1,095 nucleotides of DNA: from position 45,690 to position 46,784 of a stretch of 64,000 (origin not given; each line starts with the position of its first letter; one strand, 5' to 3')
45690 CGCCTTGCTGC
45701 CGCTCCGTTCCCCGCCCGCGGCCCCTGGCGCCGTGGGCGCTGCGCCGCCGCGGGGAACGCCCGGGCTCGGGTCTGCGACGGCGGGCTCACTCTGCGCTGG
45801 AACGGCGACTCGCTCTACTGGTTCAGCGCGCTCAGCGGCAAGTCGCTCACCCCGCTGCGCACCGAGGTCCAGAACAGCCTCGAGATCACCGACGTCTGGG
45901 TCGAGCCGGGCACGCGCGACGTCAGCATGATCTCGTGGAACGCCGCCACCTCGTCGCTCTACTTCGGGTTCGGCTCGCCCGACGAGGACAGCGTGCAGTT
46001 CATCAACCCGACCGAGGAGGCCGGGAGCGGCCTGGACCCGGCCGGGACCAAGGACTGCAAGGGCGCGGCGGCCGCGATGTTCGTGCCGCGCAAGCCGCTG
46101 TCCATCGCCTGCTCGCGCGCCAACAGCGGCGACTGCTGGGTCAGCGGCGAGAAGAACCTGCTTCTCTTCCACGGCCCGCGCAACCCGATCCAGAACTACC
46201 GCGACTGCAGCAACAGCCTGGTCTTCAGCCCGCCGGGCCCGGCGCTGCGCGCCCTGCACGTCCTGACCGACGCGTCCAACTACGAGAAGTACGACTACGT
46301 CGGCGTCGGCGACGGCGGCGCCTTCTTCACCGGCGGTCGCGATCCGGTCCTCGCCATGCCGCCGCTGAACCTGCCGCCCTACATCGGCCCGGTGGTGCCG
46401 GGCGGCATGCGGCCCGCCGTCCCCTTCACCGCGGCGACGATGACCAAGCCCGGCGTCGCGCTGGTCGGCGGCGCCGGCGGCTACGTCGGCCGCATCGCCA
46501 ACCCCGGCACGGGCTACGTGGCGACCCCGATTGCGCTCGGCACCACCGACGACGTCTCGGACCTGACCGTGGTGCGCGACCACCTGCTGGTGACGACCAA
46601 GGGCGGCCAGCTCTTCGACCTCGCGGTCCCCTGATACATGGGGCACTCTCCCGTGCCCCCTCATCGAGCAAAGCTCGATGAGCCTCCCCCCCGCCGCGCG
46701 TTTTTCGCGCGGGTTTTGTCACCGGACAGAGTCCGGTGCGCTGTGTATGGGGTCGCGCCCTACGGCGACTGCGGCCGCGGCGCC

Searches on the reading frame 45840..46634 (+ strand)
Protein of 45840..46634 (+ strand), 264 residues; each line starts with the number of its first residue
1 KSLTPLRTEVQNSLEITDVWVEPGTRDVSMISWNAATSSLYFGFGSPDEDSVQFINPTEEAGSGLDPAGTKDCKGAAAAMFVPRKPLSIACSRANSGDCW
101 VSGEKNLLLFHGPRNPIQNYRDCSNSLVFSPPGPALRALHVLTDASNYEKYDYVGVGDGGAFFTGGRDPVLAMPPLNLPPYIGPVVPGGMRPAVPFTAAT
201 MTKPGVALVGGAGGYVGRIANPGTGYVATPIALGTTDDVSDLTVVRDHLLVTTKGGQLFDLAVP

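Call 60: find_homologous_proteins(query=window:45840-46634:+, max_evalue=1e-20)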
Query window:45840-46634:+ (264 aa): 2 proteins with E <= 1e-20 among 2637 candidates.
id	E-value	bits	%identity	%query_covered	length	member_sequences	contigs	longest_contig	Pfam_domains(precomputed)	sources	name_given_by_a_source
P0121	1.6e-175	600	100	100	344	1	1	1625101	-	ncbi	ncbi:MAG: hypothetical protein U1A78_13780 [Polyangia bacterium]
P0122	4.7e-143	494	82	100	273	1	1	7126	-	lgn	-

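Call 61: find_encoding_contigs(protein=P0122, flank=3000, max_places=2)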
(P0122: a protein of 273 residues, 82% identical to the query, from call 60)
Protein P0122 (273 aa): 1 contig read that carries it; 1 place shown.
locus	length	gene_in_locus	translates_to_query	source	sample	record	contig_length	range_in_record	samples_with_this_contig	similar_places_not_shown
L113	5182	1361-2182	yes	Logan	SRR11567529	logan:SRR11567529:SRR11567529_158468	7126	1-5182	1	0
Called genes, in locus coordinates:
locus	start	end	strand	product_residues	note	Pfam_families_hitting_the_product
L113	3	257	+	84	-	?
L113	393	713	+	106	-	PF00085:Thioredoxin, PF13098:Thioredoxin_2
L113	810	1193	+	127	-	PF00903:Glyoxalase, PF13669:Glyoxalase_4 (faint)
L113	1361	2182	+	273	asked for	-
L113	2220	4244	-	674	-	PF16670:PI-PLC-C1 (weak)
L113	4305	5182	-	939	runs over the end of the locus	?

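Call 62: find_encoding_contigs(protein=P0121, flank=10000, max_places=1)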
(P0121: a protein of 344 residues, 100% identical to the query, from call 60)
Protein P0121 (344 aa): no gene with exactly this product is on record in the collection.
